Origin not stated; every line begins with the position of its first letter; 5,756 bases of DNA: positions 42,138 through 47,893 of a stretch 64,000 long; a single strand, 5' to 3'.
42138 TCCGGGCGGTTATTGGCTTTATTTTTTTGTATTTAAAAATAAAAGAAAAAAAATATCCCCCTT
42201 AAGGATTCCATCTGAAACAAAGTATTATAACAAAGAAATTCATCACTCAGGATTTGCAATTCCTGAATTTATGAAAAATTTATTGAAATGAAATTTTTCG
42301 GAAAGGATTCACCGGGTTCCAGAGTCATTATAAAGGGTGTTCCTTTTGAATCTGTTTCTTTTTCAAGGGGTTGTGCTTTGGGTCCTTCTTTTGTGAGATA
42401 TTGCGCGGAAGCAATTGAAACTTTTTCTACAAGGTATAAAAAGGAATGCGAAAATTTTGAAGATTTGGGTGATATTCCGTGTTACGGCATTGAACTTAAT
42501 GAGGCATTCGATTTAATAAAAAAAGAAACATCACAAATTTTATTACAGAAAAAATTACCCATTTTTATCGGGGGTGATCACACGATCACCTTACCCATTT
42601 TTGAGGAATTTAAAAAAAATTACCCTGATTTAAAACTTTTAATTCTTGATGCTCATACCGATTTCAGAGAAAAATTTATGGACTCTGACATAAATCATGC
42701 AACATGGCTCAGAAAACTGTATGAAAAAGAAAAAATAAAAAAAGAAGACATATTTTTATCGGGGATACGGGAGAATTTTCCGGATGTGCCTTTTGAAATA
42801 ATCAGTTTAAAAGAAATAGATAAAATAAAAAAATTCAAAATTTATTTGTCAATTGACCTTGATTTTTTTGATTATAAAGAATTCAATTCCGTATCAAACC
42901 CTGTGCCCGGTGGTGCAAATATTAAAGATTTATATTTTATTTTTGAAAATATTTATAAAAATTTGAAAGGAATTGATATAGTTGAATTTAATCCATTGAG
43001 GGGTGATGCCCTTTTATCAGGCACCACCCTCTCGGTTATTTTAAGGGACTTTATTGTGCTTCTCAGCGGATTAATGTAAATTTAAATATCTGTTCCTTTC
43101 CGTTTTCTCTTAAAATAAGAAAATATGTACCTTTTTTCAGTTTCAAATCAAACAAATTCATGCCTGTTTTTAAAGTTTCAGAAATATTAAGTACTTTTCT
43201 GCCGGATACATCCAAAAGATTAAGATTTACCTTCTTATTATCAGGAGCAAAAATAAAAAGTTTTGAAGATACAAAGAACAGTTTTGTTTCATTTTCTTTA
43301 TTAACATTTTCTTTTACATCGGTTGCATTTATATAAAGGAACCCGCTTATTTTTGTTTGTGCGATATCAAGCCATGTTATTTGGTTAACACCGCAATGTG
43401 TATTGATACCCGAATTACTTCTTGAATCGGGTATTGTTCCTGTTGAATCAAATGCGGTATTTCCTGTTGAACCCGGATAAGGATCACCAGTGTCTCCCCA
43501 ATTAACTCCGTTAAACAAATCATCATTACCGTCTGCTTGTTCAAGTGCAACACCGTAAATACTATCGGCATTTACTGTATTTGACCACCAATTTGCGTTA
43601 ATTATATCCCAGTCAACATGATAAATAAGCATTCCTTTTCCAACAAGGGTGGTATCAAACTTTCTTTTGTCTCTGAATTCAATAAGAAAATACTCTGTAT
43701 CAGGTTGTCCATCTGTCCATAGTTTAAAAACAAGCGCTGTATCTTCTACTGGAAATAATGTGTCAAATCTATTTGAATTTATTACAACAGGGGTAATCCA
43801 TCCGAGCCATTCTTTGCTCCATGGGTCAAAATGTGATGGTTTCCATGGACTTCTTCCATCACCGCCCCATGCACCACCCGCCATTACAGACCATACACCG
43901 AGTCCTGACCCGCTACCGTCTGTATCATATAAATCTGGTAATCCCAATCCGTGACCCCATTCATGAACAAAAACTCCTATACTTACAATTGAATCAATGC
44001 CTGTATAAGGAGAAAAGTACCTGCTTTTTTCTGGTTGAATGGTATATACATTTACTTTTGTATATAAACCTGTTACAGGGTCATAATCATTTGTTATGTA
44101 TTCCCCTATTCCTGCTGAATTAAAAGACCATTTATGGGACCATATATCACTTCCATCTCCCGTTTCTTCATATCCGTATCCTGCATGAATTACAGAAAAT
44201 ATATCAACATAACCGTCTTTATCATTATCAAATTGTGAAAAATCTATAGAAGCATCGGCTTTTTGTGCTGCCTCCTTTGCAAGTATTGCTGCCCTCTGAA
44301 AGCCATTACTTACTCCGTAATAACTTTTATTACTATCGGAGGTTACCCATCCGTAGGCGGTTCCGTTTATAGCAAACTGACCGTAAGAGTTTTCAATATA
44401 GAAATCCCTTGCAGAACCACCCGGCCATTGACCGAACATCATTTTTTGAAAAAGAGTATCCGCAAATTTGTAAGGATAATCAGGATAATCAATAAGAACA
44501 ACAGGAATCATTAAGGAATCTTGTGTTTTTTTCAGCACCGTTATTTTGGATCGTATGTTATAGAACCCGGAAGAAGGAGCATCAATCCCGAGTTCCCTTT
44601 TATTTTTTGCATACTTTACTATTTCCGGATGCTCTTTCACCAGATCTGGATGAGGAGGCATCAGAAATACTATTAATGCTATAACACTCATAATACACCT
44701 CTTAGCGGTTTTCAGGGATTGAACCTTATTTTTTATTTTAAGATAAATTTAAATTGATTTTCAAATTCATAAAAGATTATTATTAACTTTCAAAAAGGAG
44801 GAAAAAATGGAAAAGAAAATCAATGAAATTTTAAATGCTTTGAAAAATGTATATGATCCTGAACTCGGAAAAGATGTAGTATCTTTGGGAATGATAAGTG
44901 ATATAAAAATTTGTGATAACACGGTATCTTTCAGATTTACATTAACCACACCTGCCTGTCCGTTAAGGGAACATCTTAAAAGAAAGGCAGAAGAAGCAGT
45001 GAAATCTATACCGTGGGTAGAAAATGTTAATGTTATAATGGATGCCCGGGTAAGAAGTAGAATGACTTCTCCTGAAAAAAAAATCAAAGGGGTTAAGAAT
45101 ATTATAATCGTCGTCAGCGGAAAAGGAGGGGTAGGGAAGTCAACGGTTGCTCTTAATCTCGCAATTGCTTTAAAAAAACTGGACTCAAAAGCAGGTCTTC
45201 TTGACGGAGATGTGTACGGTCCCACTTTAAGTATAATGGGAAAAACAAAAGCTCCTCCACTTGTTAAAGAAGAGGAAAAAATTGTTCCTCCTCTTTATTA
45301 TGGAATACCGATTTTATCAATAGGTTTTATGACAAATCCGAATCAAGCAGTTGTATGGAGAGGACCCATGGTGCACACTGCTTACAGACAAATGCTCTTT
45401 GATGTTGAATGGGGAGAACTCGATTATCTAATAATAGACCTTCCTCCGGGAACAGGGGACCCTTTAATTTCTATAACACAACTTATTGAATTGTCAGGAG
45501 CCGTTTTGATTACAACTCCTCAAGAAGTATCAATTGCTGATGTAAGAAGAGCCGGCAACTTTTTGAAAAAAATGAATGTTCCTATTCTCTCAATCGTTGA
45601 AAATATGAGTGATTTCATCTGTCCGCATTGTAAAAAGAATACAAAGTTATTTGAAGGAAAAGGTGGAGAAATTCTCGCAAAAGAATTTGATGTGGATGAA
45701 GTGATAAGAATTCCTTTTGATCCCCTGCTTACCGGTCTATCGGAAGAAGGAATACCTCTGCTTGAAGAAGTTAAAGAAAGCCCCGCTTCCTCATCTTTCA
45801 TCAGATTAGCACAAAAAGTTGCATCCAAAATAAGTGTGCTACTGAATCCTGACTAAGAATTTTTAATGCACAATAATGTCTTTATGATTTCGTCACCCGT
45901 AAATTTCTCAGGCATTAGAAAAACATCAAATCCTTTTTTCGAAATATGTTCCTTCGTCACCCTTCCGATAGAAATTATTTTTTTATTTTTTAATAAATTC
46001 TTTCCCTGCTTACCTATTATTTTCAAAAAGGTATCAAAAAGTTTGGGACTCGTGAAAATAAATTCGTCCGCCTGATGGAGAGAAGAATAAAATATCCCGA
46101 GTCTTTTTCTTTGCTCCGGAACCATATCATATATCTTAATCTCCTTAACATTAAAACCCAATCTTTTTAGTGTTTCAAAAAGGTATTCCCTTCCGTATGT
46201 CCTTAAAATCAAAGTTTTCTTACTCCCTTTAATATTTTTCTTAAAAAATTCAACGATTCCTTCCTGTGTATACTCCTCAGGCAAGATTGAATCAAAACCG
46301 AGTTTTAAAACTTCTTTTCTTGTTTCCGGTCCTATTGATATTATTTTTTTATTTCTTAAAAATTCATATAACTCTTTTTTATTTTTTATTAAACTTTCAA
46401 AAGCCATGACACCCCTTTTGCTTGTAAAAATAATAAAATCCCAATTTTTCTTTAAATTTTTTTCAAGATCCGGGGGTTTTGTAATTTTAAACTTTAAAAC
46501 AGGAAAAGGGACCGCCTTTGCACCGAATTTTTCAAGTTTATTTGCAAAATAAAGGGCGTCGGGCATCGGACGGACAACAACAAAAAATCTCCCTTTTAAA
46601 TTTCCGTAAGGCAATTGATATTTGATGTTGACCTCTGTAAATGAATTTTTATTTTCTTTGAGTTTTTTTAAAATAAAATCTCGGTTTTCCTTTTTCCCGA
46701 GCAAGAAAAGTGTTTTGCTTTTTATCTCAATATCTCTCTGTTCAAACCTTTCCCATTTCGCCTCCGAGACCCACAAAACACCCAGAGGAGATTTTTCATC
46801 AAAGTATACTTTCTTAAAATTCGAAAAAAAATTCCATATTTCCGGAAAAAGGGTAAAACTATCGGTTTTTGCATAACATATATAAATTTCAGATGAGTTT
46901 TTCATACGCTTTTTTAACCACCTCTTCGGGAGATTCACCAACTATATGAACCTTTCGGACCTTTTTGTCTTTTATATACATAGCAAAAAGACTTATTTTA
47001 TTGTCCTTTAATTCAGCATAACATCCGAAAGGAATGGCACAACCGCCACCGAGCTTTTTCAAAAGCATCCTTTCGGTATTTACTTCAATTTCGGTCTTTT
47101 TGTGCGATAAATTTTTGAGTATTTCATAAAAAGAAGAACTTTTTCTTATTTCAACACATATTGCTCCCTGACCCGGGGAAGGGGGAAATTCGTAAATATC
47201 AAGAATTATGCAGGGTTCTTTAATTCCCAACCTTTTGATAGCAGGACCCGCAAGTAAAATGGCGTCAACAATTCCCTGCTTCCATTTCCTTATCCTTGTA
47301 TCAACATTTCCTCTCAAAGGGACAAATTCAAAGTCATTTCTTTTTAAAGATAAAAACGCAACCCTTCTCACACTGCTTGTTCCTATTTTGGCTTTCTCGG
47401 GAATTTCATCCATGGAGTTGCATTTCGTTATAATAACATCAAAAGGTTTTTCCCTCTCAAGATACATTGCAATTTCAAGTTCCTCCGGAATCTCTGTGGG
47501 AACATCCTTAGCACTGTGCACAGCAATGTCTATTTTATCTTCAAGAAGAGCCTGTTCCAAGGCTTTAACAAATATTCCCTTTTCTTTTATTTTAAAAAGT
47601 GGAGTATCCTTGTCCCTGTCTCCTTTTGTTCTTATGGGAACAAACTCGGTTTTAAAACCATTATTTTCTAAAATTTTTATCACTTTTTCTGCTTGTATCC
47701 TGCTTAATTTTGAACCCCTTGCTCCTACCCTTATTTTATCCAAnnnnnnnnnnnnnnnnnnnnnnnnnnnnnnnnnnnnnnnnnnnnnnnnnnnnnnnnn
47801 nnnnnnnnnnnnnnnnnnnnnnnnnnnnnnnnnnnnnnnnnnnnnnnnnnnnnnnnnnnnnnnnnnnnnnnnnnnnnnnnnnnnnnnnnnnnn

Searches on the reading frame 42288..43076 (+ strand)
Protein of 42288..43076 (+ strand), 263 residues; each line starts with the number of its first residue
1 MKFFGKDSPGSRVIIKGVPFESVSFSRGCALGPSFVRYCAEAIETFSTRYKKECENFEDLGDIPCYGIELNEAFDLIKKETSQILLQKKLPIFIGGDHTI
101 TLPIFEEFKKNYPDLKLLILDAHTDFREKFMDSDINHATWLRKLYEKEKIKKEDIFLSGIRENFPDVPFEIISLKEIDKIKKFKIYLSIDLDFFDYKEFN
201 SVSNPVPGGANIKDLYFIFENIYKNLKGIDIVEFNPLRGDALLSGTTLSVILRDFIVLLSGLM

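Call 59: search_protein_families(library=pfam, proteins=[window:42288-43076:+], max_evalue=0.00001)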
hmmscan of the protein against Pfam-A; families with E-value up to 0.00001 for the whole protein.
window:42288-43076:+ (263 aa): 1 family
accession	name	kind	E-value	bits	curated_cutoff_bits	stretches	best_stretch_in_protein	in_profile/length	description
PF00491.26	Arginase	-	1.3e-49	169.6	22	1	12-238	2-259/280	Arginase family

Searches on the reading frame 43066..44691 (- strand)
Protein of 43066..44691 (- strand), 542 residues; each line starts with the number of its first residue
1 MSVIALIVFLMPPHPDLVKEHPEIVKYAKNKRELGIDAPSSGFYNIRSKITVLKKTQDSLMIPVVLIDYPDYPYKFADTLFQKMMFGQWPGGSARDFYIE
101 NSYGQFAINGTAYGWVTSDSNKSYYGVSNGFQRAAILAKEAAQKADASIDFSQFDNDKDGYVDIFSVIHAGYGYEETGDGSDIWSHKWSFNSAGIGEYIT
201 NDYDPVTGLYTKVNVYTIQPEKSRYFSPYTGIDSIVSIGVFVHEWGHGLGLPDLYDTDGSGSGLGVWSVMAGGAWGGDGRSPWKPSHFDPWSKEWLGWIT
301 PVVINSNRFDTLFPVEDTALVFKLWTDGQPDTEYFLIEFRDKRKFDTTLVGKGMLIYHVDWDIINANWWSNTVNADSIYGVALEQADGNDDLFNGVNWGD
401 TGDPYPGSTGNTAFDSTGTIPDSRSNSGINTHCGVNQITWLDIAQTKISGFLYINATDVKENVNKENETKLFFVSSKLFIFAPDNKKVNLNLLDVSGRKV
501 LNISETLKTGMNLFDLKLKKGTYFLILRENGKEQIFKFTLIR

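Call 59: search_protein_families(library=pfam, proteins=[window:43066-44691:-], max_evalue=0.00001)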
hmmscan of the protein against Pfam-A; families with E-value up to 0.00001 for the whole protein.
window:43066-44691:- (542 aa): 1 family
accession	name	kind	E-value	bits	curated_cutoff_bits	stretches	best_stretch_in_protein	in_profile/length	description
PF05547.17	Peptidase_M6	-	1.1e-25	91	22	1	75-296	43-285/294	Immune inhibitor A peptidase M6, catalytic domain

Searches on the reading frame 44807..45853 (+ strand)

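Call 59: search_protein_families(library=pfam, proteins=[window:44807-45853:+], max_evalue=0.00001)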
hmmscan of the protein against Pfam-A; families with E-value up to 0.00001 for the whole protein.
window:44807-45853:+ (349 aa): 5 families
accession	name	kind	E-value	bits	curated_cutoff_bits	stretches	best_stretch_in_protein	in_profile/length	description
PF10609.15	ParA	-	6.5e-87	291.4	27.1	1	96-338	2-245/246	NUBPL iron-transfer P-loop NTPase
PF01883.24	FeS_assembly_P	-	1.3e-25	89.9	23.5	1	7-76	3-73/73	Iron-sulfur cluster assembly protein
PF01656.29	CbiA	-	6.5e-10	39.5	25.4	1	100-237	1-69/125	CobQ/CobB/MinD/ParA nucleotide binding domain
PF13614.12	AAA_31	-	7.4e-08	33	27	1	98-141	2-45/177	AAA domain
PF02374.21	ArsA_ATPase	-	2e-06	27.7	24.3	0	100-129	3-32/305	Anion-transporting ATPase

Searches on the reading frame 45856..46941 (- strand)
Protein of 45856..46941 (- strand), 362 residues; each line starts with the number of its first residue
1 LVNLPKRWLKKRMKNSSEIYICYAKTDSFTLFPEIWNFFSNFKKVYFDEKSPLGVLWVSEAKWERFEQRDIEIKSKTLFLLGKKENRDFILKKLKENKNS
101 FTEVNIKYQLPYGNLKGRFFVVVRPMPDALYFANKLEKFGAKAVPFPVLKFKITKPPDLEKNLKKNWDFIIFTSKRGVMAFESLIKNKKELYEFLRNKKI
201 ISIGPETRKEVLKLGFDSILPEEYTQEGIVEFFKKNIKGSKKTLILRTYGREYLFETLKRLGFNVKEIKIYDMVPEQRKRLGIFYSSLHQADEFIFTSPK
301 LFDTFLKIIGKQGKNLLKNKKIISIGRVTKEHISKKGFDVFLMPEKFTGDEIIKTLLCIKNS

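Call 59: search_protein_families(library=pfam, proteins=[window:45856-46941:-], max_evalue=0.00001)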
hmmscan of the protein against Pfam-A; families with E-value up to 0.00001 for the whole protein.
window:45856-46941:- (362 aa): 1 family
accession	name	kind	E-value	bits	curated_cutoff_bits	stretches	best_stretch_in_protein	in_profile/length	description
PF02602.20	HEM4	-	2e-44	151.9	27.5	1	132-353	3-230/231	Uroporphyrinogen-III synthase HemD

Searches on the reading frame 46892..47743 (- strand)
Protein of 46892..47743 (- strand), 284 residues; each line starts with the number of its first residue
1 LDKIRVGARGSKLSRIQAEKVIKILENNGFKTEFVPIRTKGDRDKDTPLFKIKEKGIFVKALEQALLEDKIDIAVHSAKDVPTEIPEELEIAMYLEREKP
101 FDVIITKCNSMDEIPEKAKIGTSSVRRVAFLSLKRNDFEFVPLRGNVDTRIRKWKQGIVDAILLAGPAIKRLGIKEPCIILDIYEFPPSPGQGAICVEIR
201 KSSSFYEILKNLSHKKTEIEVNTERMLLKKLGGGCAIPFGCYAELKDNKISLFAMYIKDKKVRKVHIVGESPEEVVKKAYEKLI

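Call 59: search_protein_families(library=pfam, proteins=[window:46892-47743:-], max_evalue=0.00001)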
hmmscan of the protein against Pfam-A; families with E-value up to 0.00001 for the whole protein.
window:46892-47743:- (284 aa): 2 families
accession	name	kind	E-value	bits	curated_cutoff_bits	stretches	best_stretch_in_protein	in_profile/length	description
PF01379.25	Porphobil_deam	-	6.7e-70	235.3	22.1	1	4-203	1-202/207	Porphobilinogen deaminase, dipyromethane cofactor binding domain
PF03900.20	Porphobil_deamC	-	2.1e-12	47.6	26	1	220-283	3-72/74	Porphobilinogen deaminase, C-terminal domain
